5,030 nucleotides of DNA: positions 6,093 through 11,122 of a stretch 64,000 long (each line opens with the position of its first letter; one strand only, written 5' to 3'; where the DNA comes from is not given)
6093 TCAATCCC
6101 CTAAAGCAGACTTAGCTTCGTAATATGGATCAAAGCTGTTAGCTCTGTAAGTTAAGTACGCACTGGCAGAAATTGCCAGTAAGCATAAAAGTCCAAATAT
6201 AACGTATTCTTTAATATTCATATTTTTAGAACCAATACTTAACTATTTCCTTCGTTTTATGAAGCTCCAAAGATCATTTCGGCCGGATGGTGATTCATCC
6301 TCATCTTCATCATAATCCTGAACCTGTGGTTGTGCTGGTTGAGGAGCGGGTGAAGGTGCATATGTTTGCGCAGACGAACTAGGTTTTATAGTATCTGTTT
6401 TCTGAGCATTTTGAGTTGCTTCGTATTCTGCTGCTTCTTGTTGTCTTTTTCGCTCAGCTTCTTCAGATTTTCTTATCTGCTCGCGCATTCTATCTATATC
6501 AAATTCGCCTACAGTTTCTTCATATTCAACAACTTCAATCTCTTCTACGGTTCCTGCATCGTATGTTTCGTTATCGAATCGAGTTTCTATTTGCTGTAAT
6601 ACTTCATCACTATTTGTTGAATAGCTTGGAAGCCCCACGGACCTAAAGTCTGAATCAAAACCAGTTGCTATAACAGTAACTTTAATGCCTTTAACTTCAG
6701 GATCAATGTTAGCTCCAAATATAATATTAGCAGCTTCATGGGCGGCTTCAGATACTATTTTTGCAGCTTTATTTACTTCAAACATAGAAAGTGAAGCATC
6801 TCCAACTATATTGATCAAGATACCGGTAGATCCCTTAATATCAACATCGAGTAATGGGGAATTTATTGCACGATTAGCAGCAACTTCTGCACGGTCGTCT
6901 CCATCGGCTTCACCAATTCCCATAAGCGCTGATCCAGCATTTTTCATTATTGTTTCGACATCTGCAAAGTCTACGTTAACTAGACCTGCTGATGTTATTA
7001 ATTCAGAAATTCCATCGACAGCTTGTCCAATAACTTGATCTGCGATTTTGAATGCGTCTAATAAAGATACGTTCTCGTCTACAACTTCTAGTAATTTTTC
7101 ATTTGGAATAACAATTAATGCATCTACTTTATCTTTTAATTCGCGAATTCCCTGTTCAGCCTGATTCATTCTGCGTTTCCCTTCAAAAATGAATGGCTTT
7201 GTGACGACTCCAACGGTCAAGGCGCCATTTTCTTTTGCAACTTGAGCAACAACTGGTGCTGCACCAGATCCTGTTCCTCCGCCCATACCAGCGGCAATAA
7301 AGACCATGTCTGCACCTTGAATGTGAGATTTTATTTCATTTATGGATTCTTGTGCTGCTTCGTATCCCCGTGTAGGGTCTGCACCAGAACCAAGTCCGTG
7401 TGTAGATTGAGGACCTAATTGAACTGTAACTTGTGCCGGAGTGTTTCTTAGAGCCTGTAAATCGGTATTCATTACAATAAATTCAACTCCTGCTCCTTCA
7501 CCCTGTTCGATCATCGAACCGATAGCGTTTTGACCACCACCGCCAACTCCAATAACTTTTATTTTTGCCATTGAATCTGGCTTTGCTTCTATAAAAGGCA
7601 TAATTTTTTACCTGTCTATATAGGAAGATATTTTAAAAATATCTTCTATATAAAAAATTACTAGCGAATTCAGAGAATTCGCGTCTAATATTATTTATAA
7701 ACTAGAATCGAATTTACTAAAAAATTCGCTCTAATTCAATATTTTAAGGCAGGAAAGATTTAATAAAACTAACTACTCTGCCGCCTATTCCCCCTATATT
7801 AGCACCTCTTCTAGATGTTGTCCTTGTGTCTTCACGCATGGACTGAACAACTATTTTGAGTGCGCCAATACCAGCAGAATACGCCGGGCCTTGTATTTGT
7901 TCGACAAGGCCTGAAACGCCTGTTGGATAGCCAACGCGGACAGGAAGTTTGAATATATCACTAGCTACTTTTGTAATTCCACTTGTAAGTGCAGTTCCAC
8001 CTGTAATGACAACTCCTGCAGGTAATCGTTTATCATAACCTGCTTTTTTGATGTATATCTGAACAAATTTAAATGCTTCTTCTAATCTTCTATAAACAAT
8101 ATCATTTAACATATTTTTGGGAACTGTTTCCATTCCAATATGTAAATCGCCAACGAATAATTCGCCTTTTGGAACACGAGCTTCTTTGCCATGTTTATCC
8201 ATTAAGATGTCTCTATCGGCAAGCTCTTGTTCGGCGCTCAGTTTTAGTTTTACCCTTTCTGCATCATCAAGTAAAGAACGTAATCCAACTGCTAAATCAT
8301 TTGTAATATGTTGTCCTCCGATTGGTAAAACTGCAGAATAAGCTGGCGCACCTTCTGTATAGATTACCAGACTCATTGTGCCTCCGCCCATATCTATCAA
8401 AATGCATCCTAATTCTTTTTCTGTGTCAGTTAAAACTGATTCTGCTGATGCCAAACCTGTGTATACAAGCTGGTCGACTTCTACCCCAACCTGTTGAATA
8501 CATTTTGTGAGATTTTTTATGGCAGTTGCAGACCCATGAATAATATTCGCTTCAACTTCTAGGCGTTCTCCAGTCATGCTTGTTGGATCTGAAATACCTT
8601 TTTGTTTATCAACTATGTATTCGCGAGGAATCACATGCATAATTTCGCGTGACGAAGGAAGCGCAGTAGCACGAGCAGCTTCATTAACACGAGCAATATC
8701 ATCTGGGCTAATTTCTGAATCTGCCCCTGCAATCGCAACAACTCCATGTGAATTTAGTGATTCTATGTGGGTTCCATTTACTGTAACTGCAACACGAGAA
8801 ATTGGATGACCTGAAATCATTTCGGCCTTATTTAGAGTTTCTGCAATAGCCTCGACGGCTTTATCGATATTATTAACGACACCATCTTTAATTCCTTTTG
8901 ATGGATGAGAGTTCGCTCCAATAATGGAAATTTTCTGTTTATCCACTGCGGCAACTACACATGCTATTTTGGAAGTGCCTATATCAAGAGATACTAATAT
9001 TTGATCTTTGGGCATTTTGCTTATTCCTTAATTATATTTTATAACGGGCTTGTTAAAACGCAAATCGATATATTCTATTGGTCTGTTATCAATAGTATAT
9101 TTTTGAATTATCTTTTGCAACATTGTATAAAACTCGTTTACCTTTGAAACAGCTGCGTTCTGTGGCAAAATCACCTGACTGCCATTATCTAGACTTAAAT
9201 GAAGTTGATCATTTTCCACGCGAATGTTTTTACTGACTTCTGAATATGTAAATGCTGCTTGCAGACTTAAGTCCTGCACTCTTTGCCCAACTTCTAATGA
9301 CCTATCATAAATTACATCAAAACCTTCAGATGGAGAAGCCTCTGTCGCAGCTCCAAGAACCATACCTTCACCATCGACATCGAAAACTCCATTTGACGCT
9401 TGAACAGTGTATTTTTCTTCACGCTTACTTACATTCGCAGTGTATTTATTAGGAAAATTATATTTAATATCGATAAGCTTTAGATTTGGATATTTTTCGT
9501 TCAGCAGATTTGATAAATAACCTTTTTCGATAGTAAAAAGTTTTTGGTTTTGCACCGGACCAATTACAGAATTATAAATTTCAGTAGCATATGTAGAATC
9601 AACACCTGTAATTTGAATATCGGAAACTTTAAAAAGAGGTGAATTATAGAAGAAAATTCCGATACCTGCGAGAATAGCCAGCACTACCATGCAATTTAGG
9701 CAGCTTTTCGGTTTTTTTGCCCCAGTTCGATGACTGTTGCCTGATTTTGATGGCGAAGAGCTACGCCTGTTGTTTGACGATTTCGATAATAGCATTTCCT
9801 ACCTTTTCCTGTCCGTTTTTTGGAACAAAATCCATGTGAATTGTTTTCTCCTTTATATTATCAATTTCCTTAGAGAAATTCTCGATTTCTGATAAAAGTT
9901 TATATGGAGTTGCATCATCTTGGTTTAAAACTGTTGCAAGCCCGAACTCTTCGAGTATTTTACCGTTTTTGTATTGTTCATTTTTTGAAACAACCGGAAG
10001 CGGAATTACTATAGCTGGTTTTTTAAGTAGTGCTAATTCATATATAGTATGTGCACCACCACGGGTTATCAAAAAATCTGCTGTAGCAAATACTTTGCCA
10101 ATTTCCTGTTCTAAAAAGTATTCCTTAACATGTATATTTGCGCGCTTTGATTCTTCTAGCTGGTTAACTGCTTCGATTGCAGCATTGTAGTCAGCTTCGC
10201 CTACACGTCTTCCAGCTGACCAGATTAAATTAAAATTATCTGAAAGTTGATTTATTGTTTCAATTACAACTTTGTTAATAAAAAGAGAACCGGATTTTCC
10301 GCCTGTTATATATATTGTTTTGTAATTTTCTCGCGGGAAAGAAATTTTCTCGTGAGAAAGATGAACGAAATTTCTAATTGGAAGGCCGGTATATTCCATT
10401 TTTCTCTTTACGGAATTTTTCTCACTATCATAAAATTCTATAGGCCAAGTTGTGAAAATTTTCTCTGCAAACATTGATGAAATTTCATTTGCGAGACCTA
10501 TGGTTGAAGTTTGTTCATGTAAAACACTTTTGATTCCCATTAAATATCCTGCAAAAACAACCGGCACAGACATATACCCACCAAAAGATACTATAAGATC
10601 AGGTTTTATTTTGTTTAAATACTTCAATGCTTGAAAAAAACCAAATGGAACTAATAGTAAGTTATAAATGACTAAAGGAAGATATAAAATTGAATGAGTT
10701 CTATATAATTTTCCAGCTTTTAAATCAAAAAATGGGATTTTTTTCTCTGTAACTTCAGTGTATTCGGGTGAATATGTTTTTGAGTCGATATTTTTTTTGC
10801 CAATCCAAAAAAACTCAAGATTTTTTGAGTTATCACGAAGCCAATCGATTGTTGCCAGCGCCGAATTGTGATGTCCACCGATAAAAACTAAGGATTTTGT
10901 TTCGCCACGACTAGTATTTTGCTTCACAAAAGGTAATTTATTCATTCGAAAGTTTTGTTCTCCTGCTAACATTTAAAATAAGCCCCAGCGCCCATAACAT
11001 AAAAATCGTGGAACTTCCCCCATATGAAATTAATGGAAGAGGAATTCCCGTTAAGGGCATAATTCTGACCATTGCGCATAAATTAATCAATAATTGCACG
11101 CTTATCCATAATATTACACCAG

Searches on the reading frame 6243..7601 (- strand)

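Call 77: search_protein_families(library=pfam, proteins=[window:6243-7601:-], max_evalue=0.001)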
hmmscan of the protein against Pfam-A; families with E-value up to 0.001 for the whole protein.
window:6243-7601:- (452 aa): 2 families
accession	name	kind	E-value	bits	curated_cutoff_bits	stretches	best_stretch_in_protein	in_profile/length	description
PF00091.31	Tubulin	-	1.1e-49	169.7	33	1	13-174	1-189/190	Tubulin/FtsZ family, GTPase domain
PF12327.13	FtsZ_C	-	3.2e-30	104.7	27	1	223-316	1-95/95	FtsZ family, C-terminal domain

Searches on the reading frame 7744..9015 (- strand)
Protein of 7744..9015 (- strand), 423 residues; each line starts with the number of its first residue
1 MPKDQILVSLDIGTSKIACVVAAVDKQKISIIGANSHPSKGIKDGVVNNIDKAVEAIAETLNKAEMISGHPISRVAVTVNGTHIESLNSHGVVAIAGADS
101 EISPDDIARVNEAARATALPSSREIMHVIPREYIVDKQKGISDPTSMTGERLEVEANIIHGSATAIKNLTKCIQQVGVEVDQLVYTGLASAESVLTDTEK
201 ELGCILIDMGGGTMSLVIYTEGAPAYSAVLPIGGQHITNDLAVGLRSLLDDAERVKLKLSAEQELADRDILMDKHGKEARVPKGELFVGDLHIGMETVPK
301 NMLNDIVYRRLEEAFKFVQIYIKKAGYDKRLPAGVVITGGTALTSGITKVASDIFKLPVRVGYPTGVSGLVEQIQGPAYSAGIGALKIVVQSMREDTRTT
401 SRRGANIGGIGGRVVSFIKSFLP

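Call 77: search_protein_families(library=pfam, proteins=[window:7744-9015:-], max_evalue=0.001)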
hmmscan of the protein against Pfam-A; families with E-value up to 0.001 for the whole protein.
window:7744-9015:- (423 aa): 4 families
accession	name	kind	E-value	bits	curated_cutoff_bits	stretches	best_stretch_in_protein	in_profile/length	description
PF14450.12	FtsA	-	8.3e-34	117.1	31.8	2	205-384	1-127/127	Cell division protein FtsA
PF02491.25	SHS2_FTSA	-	4.7e-28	97.8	25.4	1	81-159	1-78/79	SHS2 domain inserted in FTSA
PF06723.19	MreB_Mbl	-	1.9e-06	27.4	27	1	170-362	113-304/327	MreB/Mbl protein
PF11104.14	PilM_2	-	4.4e-06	26.3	27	0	188-259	166-237/340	Type IV pilus assembly protein PilM;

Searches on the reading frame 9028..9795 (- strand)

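Call 77: search_protein_families(library=pfam, proteins=[window:9028-9795:-], max_evalue=0.001)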
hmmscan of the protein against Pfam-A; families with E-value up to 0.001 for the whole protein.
window:9028-9795:- (255 aa): 1 family
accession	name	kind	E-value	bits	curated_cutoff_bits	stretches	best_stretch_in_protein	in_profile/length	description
PF03799.20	FtsQ_DivIB_C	-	1.8e-08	35.7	21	1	133-246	5-114/114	Cell division protein FtsQ/DivIB, C-terminal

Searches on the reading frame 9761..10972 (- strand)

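Call 77: search_protein_families(library=pfam, proteins=[window:9761-10972:-], max_evalue=0.001)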
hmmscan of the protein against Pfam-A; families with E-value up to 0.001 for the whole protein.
window:9761-10972:- (403 aa): 2 families
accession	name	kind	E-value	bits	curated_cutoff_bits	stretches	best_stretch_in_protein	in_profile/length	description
PF04101.22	Glyco_tran_28_C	-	1e-22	81.4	22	1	219-377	1-151/166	Glycosyltransferase family 28 C-terminal domain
PF03033.26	Glyco_transf_28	-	1.9e-14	54.4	26.2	1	32-174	9-139/139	Glycosyltransferase family 28 N-terminal domain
